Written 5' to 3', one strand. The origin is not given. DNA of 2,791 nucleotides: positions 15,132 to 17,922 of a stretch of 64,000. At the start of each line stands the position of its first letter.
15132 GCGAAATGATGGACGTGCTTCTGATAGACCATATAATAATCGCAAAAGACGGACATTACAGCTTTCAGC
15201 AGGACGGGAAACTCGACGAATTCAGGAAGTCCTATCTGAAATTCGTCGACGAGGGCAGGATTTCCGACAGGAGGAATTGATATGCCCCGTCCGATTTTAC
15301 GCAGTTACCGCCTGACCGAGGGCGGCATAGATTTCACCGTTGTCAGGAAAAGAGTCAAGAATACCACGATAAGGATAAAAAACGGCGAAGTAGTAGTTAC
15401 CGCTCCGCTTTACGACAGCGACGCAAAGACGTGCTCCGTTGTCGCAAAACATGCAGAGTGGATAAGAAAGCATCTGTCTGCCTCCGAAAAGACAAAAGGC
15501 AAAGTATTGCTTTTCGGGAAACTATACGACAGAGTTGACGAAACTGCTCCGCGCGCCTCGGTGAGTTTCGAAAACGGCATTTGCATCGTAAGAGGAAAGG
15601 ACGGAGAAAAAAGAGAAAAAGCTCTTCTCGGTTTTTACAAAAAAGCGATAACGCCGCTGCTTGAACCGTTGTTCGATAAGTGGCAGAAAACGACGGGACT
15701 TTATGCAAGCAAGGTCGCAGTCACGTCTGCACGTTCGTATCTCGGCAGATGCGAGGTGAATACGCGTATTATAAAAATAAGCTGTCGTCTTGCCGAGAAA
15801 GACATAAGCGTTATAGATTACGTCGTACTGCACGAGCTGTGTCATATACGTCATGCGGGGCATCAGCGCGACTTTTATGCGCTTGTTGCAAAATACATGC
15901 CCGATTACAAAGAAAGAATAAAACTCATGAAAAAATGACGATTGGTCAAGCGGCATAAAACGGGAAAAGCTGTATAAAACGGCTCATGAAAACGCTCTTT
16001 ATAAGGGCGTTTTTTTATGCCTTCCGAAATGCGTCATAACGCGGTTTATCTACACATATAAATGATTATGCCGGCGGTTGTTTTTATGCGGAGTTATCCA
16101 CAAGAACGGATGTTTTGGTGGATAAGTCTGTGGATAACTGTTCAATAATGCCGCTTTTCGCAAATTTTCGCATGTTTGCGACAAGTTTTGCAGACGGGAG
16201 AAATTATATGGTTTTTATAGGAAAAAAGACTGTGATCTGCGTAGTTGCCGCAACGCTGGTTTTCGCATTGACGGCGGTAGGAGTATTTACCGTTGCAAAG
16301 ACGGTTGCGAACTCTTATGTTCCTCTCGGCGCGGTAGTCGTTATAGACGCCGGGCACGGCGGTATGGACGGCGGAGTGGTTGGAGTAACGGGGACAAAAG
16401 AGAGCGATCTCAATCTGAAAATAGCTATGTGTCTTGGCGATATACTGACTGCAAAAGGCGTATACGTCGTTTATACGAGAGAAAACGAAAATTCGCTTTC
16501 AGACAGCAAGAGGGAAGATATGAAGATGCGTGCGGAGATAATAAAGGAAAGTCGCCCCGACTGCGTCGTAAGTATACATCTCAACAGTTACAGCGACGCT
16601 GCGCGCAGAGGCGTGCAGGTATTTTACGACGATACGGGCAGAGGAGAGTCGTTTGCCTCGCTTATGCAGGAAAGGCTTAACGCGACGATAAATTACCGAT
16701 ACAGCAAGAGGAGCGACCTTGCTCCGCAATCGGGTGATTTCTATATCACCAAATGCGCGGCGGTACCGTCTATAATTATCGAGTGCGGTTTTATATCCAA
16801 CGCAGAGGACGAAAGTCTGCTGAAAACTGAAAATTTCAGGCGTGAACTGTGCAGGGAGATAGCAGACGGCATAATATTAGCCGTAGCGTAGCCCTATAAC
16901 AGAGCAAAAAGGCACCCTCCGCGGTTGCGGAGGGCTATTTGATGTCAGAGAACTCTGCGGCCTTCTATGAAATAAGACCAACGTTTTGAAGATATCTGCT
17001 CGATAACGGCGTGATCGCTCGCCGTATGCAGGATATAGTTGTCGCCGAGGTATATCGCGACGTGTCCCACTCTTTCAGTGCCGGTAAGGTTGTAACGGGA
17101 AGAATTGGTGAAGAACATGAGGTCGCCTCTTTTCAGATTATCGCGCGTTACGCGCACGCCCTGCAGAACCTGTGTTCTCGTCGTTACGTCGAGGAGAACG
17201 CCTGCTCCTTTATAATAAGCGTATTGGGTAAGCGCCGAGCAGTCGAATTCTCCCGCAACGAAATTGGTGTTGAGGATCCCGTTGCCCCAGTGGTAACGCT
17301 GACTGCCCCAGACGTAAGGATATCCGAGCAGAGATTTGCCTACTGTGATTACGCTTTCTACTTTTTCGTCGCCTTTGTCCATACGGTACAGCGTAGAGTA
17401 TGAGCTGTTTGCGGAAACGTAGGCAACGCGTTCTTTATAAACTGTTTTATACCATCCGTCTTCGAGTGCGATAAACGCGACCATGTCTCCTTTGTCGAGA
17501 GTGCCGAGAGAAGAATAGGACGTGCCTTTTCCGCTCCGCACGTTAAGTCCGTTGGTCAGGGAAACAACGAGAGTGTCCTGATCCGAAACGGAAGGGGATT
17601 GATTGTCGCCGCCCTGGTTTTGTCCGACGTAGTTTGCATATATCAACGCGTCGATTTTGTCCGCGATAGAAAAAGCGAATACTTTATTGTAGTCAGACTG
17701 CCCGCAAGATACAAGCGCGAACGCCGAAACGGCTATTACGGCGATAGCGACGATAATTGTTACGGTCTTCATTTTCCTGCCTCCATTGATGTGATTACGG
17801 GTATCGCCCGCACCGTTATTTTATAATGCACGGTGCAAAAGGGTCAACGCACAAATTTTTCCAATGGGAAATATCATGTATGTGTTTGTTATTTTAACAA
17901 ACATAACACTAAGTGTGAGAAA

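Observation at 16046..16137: DnaA-box cluster away from any dnaA/dnaN gene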

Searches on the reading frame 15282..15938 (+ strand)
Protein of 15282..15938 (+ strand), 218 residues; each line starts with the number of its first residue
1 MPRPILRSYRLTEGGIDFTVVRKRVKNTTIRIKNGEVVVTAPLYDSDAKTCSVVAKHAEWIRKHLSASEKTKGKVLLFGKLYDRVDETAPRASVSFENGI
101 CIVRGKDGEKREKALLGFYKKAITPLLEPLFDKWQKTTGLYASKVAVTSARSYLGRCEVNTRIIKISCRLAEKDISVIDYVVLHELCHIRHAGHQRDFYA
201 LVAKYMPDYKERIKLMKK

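Call 7: search_protein_families(library=pfam, proteins=[window:15282-15938:+])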
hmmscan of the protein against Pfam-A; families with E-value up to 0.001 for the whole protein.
window:15282-15938:+ (218 aa): 3 families
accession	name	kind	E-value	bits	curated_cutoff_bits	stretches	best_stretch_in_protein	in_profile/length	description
PF01863.23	YgjP-like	-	2.2e-38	132.8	26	1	26-217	1-205/207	YgjP-like, metallopeptidase domain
PF08325.16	WLM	-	4.7e-06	27.3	26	1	174-205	79-110/190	WLM domain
PF10263.15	SprT-like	-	0.00068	19.9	25.6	0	143-189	19-72/108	SprT-like family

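Call 22: search_protein_families(library=ncbifam, proteins=[window:15282-15935:+], max_evalue=0.00001)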
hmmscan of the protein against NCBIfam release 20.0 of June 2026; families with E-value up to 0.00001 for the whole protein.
window:15282-15935:+ (218 aa): 0 families

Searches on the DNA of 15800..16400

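Call 23: search_rna_families(source=window, start=15800, end=16400, threshold=evalue, max_evalue=1)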
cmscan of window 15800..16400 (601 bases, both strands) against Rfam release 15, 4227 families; matches with E-value up to 1: 3.
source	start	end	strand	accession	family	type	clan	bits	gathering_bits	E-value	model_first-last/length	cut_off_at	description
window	15984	16017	+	RF02398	sau-6072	Gene; sRNA;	-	19.5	50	0.26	1-53/53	no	Staphylococcus sRNA sau-6072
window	16154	16185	+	RF04252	mir-8186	Gene; miRNA;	-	18.9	80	0.28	15-46/61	no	mir-8186 microRNA precursor family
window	16154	16185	-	RF04252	mir-8186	Gene; miRNA;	-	18.7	80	0.31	15-46/61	no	mir-8186 microRNA precursor family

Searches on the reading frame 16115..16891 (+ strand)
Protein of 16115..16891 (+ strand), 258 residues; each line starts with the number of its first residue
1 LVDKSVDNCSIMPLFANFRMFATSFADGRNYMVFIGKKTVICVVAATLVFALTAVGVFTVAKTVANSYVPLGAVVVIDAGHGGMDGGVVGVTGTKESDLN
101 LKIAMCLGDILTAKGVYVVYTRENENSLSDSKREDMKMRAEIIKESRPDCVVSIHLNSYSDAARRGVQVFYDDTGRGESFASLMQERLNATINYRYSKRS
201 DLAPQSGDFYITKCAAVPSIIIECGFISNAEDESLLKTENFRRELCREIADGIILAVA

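Call 7: search_protein_families(library=pfam, proteins=[window:16115-16891:+])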
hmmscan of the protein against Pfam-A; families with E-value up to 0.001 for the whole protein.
window:16115-16891:+ (258 aa): 1 family
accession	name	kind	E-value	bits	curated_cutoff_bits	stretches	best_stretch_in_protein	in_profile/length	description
PF01520.23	Amidase_3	-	3.1e-42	145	27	1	75-253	1-172/174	N-acetylmuramoyl-L-alanine amidase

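Call 16: find_related_loci(query=window:16208-16888:+, collection=genome_contigs, flank=6000)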
Query window:16208-16888:+ (227 aa) in genome_contigs; peptide patterns used: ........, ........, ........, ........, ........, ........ (x = any residue, [..] = any of these).
600 stretches matched a pattern (row limit reached: there are more); 418 encode a relative of the query (tblastn E <= 1e-3); the best 80 are kept; 80 distinct loci.
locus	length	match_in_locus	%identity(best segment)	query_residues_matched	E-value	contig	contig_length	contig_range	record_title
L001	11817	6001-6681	77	1-227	8e-109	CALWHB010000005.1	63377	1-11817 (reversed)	MAG: uncultured Christensenellaceae bacterium isolate BRZ_AN__bin44 genome assembly, contig: BRZ_AN__NODE_695_length_633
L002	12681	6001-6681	75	1-226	1e-102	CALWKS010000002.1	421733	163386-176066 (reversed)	MAG: uncultured Christensenellaceae bacterium isolate BRZ_QI__bin43 genome assembly, contig: BRZ_QI__NODE_5_length_42173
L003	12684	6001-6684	74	1-227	1e-102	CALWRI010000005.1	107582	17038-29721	MAG: uncultured Christensenellaceae bacterium isolate BRZ_DG__bin109 genome assembly, contig: BRZ_DG__NODE_314_length_10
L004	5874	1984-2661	72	1-226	5e-101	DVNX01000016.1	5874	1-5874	MAG TPA_asm: Candidatus Ornithoclostridium faecavium isolate 63 CHK106__C52549_L5874_ERR2241854, whole genome shotgun se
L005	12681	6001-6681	71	1-227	1e-89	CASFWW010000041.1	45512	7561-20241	uncultured Christensenella sp. isolate SI.O6.metabat-bins.40 genome assembly, contig: SI.O6.metabat-bins.40.fa_k141_3396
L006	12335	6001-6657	56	1-222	2e-75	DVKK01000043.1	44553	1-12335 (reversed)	MAG TPA_asm: Candidatus Ornithoclostridium excrementipullorum isolate ChiW5-1639 ChiW5__C94797_L44553_SRR5506738, whole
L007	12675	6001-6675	51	1-226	3e-67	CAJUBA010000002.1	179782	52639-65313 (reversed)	MAG TPA_asm: uncultured Christensenella sp. isolate MGBC118395 genome assembly, contig: MGBC118395.2, whole genome shotg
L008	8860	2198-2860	52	1-219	7e-67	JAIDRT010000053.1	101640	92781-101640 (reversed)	MAG: Clostridia bacterium isolate SC0362_comb_6 SC0362_comb_6_contig_53, whole genome shotgun sequence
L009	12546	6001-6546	58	41-222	2e-66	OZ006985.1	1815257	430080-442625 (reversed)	MAG: uncultured Christensenellaceae bacterium isolate metabat2_pooled_hifiasm.1589 MAG genome assembly, chromosome: 1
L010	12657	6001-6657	50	4-220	3e-65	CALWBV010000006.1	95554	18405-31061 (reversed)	MAG: uncultured Christensenellaceae bacterium isolate BRZ_KS__bin91 genome assembly, contig: BRZ_KS__NODE_253_length_955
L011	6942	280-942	51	1-219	2e-65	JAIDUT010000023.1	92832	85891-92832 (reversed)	MAG: Clostridia bacterium isolate SC0369_comb_14 SC0369_comb_14_contig_23, whole genome shotgun sequence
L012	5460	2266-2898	52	2-220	2e-65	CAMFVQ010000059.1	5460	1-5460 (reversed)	MAG: uncultured Clostridia bacterium isolate SRR12203225_bin.2_metaWRAP_v1.3_MAG genome assembly, contig: ERZ10551856.26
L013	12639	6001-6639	52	3-219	1e-64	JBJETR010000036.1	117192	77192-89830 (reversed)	MAG: Christensenellales bacterium isolate LOHA21_bin.035 NODE_28_length_117192_cov_15.498305, whole genome shotgun seque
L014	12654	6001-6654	52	1-222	2e-64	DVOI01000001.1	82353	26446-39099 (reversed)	MAG TPA_asm: Candidatus Ornithoclostridium faecigallinarum isolate ChiHcolR4-3946 ChiHcolR4__C3062_L82353_SRR6323285, wh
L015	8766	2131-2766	50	16-220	4e-64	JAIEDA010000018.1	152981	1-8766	MAG: Clostridia bacterium isolate SC0386_comb_6 SC0386_comb_6_contig_18, whole genome shotgun sequence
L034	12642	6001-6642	41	12-223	1e-44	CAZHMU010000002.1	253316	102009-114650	MAG TPA_asm: uncultured Oscillospiraceae bacterium isolate SRP315200_co1_554 genome assembly, contig: NODE_2_length_2533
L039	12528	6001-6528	42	44-222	2e-42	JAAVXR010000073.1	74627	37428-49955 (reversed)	MAG: Hespellia sp. isolate ABMPRH_242_0 k141_1216055, whole genome shotgun sequence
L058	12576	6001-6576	42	44-227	2e-37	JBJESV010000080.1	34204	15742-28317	MAG: Emergencia sp. isolate PUUB37_bin.033 NODE_629_length_34204_cov_27.563560, whole genome shotgun sequence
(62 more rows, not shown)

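Call 22: search_protein_families(library=ncbifam, proteins=[window:16208-16888:+], max_evalue=0.00001)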
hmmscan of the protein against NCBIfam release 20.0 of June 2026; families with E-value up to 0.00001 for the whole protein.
window:16208-16888:+ (227 aa): 6 families
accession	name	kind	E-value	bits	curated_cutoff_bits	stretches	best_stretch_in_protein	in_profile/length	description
TIGR02883.1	spore_cwlD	equivalog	2.3e-46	158.3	221.55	1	43-223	2-187/189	N-acetylmuramoyl-L-alanine amidase CwlD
NF007652.1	PRK10319.1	equivalog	6.8e-24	84.6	400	2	43-159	59-171/291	N-acetylmuramoyl-L-alanine amidase AmiA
NF038267.1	amidase_AmiC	exception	1.9e-20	72.9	700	2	43-143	188-283/407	N-acetylmuramoyl-L-alanine amidase AmiC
NF007751.0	PRK10431.1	equivalog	2.8e-15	55.8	532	1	42-139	192-284/445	N-acetylmuramoyl-L-alanine amidase AmiB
NF038140.1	amidase_Rv3717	exception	3.4e-14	52.8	335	1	56-223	58-228/233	Rv3717 family N-acetylmuramoyl-L-alanine amidase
NF050040.1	horm_taper_TftA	equivalog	3.7e-11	42.4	500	1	44-223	4-181/450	hormogonium tapered terminus morphoprotein TftA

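Call 34: search_protein_families(library=pfam, proteins=[L039:414-1526:+, L039:1943-2239:+, L039:2418-3140:-, L039:3908-5794:+, L058:4578-5792:-, L058:6903-8087:-, L013:3026-3310:+, L013:3345-4514:+, L013:4523-5902:+, L034:4323-5564:-], max_evalue=0.0001)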
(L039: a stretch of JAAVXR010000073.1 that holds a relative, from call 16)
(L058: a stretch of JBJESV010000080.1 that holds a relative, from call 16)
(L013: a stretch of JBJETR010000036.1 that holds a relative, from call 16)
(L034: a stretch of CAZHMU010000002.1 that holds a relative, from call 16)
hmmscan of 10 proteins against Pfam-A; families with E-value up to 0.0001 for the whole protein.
L039:414-1526:+ (370 aa): 2 families
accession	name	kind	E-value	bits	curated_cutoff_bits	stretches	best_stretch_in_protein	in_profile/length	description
PF00877.26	NLPC_P60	-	1.3e-19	70.6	23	1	272-358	1-91/105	NlpC/P60 family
PF08239.17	SH3_3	-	8.6e-17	61.5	27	2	153-203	2-53/54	Bacterial SH3 domain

L039:1943-2239:+ (98 aa): 1 family
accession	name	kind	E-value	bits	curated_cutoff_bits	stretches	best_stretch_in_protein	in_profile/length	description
PF08984.16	DUF1858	-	9.5e-23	80.5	32.2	1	35-87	1-58/59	Domain of unknown function (DUF1858)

L039:2418-3140:- (240 aa): 1 family
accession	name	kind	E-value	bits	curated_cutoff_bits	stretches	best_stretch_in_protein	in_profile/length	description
PF05389.17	MecA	-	4.1e-73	246.1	22.5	1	1-237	1-221/221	Negative regulator of genetic competence (MecA)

L039:3908-5794:+ (628 aa): 3 families
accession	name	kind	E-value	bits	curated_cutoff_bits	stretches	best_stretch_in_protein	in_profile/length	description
PF00704.34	Glyco_hydro_18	-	1.4e-24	87.8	29.6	1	309-614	16-316/317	Glycosyl hydrolases family 18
PF08239.17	SH3_3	-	4.5e-09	36.8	27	1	224-273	4-54/54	Bacterial SH3 domain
PF06347.19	SH3_4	-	8.9e-06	25.8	24.1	1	225-272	7-54/56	Bacterial SH3 domain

L058:4578-5792:- (404 aa): 2 families
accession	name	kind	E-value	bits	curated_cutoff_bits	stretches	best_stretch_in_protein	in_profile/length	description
PF07973.19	tRNA_SAD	-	6e-08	33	24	1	195-241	1-44/44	Threonyl and Alanyl tRNA synthetase second additional domain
PF01411.24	tRNA-synt_2c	-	2e-06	27.1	30.3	1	30-95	485-551/552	tRNA synthetases class II (A)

L058:6903-8087:- (394 aa): 0 families

L013:3026-3310:+ (94 aa): 0 families

L013:3345-4514:+ (389 aa): 2 families
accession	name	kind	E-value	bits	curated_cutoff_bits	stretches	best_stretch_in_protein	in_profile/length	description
PF03062.24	MBOAT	-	3.3e-29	102.7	27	1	7-260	20-297/337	MBOAT, membrane-bound O-acyltransferase family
PF13813.11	MBOAT_2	-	1.7e-06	28.6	25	1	178-242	3-69/85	Membrane bound O-acyl transferase family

L013:4523-5902:+ (459 aa): 1 family
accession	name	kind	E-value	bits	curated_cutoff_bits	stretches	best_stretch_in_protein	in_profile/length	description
PF16822.11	ALGX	-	2.5e-10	40.9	26.5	1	100-241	4-145/268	SGNH hydrolase-like domain, acetyltransferase AlgX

L034:4323-5564:- (413 aa): 0 families

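Call 68: find_encoding_contigs(protein=window:16208-16891:+, flank=10000, max_places=6)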
Protein window:16208-16891:+ (227 aa): 1 contig read that carries it; 1 place shown.
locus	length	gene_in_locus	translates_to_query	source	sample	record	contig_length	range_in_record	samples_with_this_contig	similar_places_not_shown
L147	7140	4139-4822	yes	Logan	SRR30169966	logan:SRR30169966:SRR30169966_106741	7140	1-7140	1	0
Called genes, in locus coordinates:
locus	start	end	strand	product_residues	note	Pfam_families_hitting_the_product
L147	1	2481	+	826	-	?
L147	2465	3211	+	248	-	PF04002:RadC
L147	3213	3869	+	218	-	PF01863:YgjP-like, PF08325:WLM (weak)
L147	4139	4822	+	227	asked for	PF01520:Amidase_3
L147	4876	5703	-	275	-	PF08239:SH3_3, PF00877:NLPC_P60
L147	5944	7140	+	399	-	?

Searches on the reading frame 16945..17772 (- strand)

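Call 7: search_protein_families(library=pfam, proteins=[window:16945-17772:-])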
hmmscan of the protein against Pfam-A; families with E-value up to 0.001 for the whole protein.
window:16945-17772:- (275 aa): 2 families
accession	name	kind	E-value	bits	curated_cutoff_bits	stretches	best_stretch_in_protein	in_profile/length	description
PF00877.26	NLPC_P60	-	3.6e-19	69.1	23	1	151-268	2-99/105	NlpC/P60 family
PF08239.17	SH3_3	-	8.2e-10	39.2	27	1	75-121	2-50/54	Bacterial SH3 domain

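Call 22: search_protein_families(library=ncbifam, proteins=[window:16945-17772:-], max_evalue=0.00001)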
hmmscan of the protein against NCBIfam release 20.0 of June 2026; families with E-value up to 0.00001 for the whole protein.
window:16945-17772:- (275 aa): 9 families
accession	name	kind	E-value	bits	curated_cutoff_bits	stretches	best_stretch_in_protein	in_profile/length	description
NF046048.1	NlpC_P60_DIP1281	equivalog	2.2e-18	66.4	517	1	121-250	435-562/587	DIP1281 family NlpC/P60 protein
NF033742.1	NlpC_p60_RipB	exception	2.1e-16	60.2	335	1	130-262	69-190/206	NlpC/P60 family peptidoglycan endopeptidase RipB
NF033741.1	NlpC_p60_RipA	exception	3.6e-12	46.1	625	1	134-251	324-431/457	NlpC/P60 family peptidoglycan endopeptidase RipA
NF040678.1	EntFM_CwpFM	equivalog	4.6e-11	42.4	720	1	55-122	205-271/430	enterotoxin EntFM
NF008096.1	PRK10838.1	equivalog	4e-10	39.8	186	1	176-275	93-186/189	bifunctional murein DD-endopeptidase/murein LD-carboxypeptidase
NF010495.0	PRK13914.1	equivalog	2.8e-09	36.5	647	1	173-270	388-476/481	invasion associated endopeptidase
NF033743.1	NlpC_inact_RipD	exception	1.2e-08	34.7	215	1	174-257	91-164/181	NlpC/P60 family peptidoglycan-binding protein RipD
NF038345.1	wall_hydro_RipC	exception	1e-06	28.5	425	1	133-251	246-340/362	peptidoglycan hydrolase RipC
NF040676.1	wall_bind_EntB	exception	2.3e-06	26.4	780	1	73-147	89-164/490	cell wall-binding protein EntB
